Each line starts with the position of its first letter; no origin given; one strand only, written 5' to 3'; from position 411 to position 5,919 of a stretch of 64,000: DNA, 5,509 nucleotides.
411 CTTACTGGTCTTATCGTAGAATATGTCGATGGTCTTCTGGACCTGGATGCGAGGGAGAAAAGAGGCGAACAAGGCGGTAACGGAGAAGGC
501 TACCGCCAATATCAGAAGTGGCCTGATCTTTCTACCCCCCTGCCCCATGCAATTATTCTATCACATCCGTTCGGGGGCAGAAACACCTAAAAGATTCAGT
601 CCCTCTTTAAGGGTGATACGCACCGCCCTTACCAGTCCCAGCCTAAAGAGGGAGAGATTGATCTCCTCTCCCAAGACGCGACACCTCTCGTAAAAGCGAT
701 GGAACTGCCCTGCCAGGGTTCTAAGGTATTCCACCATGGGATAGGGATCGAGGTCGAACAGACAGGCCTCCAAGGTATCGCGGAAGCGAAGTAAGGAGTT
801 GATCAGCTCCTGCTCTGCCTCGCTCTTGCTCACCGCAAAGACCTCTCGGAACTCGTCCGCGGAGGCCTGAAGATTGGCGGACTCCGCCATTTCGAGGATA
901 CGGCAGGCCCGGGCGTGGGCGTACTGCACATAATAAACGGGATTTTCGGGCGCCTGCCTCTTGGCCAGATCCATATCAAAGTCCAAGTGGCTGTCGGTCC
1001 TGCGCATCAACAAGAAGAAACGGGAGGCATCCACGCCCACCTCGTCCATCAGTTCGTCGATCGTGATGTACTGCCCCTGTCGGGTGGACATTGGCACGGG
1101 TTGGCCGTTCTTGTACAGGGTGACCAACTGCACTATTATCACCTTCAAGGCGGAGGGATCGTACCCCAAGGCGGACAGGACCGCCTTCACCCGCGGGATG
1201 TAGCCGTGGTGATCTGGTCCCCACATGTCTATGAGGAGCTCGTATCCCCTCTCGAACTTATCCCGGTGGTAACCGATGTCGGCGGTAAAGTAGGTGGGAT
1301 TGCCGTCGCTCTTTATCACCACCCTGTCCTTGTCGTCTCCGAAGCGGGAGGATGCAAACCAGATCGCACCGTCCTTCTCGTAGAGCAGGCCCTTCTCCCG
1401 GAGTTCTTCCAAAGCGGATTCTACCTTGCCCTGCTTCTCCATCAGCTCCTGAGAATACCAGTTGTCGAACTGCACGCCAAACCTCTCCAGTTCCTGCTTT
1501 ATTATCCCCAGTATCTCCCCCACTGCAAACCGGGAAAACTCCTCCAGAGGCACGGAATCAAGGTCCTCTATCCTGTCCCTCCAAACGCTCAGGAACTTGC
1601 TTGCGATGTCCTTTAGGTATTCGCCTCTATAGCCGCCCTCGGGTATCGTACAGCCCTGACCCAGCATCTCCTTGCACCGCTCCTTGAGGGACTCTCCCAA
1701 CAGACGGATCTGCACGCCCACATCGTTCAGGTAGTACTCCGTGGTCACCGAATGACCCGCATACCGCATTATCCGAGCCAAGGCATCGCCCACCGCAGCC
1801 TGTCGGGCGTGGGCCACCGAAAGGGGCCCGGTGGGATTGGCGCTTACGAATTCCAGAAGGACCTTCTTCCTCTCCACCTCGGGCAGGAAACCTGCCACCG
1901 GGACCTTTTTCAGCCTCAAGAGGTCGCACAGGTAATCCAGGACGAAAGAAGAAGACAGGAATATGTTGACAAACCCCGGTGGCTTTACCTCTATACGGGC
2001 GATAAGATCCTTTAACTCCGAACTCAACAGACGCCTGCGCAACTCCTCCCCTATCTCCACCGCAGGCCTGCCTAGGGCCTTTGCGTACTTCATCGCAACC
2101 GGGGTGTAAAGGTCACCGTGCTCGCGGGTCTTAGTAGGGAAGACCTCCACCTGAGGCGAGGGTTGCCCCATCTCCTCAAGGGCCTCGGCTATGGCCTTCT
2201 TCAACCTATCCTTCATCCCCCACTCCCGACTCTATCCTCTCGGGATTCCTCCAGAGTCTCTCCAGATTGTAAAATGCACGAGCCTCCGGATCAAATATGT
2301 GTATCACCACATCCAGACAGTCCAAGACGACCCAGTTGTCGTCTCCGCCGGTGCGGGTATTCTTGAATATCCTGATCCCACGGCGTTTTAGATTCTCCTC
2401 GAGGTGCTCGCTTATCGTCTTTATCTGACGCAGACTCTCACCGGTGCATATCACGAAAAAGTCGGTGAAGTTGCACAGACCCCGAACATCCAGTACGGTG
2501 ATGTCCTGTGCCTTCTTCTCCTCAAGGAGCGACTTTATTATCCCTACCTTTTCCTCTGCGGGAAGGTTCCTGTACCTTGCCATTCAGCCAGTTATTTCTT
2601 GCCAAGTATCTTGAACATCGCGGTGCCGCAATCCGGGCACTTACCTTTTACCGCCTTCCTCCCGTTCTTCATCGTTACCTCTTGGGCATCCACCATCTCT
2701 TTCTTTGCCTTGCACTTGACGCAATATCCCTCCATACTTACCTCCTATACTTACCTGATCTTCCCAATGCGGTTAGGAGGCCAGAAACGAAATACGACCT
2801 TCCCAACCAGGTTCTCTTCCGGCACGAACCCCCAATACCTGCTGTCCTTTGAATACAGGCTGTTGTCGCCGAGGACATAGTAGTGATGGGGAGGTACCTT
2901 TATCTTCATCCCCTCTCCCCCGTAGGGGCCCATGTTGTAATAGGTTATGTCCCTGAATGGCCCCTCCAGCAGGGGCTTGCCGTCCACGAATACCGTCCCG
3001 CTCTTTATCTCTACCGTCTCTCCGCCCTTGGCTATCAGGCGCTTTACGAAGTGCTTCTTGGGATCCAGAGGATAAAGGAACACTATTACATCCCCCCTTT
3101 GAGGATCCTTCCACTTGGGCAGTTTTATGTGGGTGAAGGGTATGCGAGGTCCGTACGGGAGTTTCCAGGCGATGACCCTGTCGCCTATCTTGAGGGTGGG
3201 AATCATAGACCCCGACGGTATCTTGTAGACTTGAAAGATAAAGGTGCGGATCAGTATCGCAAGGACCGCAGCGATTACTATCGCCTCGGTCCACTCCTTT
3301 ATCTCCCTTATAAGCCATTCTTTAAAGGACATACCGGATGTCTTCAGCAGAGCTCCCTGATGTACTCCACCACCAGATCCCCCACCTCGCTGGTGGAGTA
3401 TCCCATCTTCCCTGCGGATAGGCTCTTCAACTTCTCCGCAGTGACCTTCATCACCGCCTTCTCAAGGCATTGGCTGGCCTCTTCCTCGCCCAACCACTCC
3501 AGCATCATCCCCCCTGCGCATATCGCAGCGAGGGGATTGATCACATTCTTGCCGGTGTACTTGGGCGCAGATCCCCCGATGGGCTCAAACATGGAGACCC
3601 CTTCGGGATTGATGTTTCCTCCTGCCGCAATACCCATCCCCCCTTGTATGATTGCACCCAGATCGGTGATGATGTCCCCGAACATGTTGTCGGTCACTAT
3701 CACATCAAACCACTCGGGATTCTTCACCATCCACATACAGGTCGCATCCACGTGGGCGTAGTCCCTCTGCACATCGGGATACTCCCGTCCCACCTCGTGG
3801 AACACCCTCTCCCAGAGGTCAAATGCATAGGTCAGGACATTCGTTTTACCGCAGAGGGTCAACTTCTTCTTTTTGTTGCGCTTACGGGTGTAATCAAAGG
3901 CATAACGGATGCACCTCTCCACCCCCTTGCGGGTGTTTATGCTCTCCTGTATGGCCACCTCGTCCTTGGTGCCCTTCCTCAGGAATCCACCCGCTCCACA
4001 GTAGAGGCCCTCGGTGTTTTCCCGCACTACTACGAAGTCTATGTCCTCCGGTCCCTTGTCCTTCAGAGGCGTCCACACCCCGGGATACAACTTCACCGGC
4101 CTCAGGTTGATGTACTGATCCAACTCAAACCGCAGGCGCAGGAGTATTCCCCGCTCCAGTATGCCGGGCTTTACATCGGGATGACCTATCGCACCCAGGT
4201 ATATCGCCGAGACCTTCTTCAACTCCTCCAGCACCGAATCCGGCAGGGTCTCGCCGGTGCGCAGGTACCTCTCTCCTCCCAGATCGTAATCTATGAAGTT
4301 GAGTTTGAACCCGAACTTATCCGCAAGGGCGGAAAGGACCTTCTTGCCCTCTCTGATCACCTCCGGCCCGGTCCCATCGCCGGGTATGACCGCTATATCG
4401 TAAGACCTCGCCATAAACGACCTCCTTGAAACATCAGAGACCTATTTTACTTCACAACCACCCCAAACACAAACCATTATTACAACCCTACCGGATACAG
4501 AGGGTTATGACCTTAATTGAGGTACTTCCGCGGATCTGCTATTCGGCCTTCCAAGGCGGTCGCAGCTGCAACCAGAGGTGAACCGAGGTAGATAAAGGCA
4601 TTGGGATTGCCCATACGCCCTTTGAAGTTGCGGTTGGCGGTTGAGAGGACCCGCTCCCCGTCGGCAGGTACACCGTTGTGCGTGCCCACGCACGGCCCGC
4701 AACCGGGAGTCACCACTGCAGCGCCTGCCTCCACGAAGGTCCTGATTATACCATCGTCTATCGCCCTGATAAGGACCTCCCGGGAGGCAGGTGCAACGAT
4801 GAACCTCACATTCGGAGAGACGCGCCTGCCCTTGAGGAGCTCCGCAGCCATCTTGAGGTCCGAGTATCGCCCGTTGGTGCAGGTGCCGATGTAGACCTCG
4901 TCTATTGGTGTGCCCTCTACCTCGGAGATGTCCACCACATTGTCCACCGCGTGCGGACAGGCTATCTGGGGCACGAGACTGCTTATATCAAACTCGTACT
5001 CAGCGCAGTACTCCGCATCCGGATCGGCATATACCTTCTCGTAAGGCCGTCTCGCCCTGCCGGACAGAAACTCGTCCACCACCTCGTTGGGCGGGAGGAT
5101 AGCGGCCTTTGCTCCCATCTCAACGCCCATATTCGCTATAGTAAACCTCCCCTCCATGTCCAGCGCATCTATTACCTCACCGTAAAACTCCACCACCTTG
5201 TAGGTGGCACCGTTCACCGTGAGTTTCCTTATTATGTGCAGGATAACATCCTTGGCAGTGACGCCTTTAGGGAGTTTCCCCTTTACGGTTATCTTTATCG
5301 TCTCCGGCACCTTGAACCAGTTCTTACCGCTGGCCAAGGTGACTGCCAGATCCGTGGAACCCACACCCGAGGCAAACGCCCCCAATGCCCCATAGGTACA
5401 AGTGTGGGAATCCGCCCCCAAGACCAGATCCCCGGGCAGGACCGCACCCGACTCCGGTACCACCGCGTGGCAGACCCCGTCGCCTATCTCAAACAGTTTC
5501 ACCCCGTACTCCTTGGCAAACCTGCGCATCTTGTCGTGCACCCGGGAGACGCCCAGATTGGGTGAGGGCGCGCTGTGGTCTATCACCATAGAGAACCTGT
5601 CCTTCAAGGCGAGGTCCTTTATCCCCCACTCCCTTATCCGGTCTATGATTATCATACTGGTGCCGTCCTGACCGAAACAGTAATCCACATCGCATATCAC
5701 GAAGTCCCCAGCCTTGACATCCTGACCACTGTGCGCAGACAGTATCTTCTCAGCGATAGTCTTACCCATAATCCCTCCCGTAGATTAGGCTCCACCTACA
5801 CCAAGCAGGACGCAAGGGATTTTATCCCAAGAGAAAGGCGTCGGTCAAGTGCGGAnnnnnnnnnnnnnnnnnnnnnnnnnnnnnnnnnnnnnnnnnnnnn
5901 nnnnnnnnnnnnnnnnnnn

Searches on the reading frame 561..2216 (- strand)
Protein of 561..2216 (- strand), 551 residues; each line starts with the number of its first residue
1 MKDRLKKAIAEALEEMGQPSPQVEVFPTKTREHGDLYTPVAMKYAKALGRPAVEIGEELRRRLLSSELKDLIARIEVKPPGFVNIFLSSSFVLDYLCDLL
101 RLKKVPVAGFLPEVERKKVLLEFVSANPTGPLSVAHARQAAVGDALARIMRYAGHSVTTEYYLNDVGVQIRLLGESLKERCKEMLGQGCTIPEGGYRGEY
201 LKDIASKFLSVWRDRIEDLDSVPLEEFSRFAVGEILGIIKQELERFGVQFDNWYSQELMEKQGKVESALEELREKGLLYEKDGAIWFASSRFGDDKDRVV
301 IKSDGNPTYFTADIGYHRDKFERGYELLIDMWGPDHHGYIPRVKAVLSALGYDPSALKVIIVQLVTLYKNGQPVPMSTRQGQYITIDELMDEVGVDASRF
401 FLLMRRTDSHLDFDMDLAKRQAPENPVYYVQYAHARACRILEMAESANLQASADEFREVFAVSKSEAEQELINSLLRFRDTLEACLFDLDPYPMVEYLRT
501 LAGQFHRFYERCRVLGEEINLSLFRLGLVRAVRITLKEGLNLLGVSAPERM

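Call 13: search_protein_families(library=pfam, proteins=[window:561-2216:-], max_evalue=0.001)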
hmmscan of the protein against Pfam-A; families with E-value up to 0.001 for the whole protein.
window:561-2216:- (551 aa): 5 families
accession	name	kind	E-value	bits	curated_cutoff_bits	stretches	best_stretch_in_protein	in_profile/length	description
PF05746.21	DALR_1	-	4.5e-32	111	22.3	1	430-551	1-117/117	DALR anticodon binding domain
PF00750.26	tRNA-synt_1d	-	2.6e-25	89.6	23.3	1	115-393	18-298/349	tRNA synthetases class I (R), catalytic domain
PF03485.21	Arg_tRNA_synt_N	-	3.4e-17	63.3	21.5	1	4-87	2-85/85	Arginyl tRNA synthetase N terminal domain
PF09334.17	tRNA-synt_1g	-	5.2e-06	25.9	20.1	0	238-290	73-125/391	tRNA synthetases class I (M)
PF00133.28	tRNA-synt_1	-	0.00022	20.5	22.7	0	358-409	360-407/414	tRNA synthetases class I (I, L, M and V)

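Call 62: find_encoding_contigs(protein=window:561-2216:-, flank=10000, max_places=3)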
Protein window:561-2216:- (551 aa): 3 contigs read that carry it; 2 places shown.
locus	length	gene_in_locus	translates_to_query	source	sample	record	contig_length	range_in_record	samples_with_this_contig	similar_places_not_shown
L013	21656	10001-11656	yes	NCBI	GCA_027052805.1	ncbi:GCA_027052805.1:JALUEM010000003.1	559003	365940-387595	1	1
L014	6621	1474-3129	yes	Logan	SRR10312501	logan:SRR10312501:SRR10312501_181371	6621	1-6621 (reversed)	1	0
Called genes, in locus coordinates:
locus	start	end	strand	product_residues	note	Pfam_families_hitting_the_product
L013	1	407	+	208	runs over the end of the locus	PF00215:OMPdecase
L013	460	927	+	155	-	PF07963:N_methyl (weak), PF07596:SBP_bac_10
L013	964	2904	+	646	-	PF14827:dCache_3, PF00672:HAMP, PF00015:MCPsignal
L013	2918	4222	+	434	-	PF13433:Peripla_BP_5 (faint), PF13458:Peripla_BP_6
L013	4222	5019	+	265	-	PF07044:DUF1329 (faint), PF17131:TP_0789-like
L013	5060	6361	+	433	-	-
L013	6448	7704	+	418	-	PF00330:Aconitase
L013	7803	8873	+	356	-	PF00180:Iso_dh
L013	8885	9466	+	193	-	PF10502:Peptidase_S26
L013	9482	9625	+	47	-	PF18930:DUF5679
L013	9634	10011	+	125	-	PF02410:RsfS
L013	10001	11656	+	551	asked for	PF03485:Arg_tRNA_synt_N, PF00750:tRNA-synt_1d, PF09334:tRNA-synt_1g (faint), PF05746:DALR_1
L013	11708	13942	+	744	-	PF03176:MMPL, PF02460:Patched (weak), PF12349:Sterol-sensing, PF03176:MMPL, PF00873:ACR_tran (weak)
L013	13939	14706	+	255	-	PF07044:DUF1329 (faint), PF17131:TP_0789-like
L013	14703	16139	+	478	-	-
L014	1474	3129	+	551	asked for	PF03485:Arg_tRNA_synt_N, PF00750:tRNA-synt_1d, PF09334:tRNA-synt_1g (faint), PF05746:DALR_1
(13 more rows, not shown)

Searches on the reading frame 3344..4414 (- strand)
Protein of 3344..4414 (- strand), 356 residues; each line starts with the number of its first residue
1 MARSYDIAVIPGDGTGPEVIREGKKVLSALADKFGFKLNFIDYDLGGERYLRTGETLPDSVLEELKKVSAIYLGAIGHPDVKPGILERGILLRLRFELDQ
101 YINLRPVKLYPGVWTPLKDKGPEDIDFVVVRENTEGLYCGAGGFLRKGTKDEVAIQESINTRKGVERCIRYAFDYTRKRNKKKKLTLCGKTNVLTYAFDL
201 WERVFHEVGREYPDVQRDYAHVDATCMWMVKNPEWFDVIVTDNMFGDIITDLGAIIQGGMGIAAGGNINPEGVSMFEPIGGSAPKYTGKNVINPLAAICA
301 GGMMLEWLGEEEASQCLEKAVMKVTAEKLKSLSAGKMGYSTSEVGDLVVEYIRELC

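Call 13: search_protein_families(library=pfam, proteins=[window:3344-4414:-], max_evalue=0.001)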
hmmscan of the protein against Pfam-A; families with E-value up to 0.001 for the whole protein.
window:3344-4414:- (356 aa): 1 family
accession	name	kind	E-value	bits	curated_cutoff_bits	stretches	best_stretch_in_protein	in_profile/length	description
PF00180.25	Iso_dh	-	1.4e-91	307.7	27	1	7-348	2-348/348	Isocitrate/isopropylmalate dehydrogenase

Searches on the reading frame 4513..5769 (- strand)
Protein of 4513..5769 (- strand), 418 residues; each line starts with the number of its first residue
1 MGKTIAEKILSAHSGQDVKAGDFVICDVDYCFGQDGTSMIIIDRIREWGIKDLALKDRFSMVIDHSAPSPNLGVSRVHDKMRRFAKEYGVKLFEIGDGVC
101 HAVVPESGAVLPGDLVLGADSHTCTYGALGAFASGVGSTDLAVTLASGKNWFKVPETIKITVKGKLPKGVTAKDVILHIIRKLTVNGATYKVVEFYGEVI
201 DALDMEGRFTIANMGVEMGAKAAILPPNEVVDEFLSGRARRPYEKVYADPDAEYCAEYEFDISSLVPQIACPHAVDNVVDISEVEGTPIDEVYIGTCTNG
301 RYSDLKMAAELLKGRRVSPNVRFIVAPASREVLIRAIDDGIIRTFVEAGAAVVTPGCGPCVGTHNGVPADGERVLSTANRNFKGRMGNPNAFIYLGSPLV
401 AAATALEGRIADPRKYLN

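Call 13: search_protein_families(library=pfam, proteins=[window:4513-5769:-], max_evalue=0.001)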
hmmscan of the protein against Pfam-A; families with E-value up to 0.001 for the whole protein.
window:4513-5769:- (418 aa): 1 family
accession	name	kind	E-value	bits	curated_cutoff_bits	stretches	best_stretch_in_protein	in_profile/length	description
PF00330.25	Aconitase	-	1.5e-106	357.6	28.7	1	7-408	1-463/463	Aconitase family (aconitate hydratase)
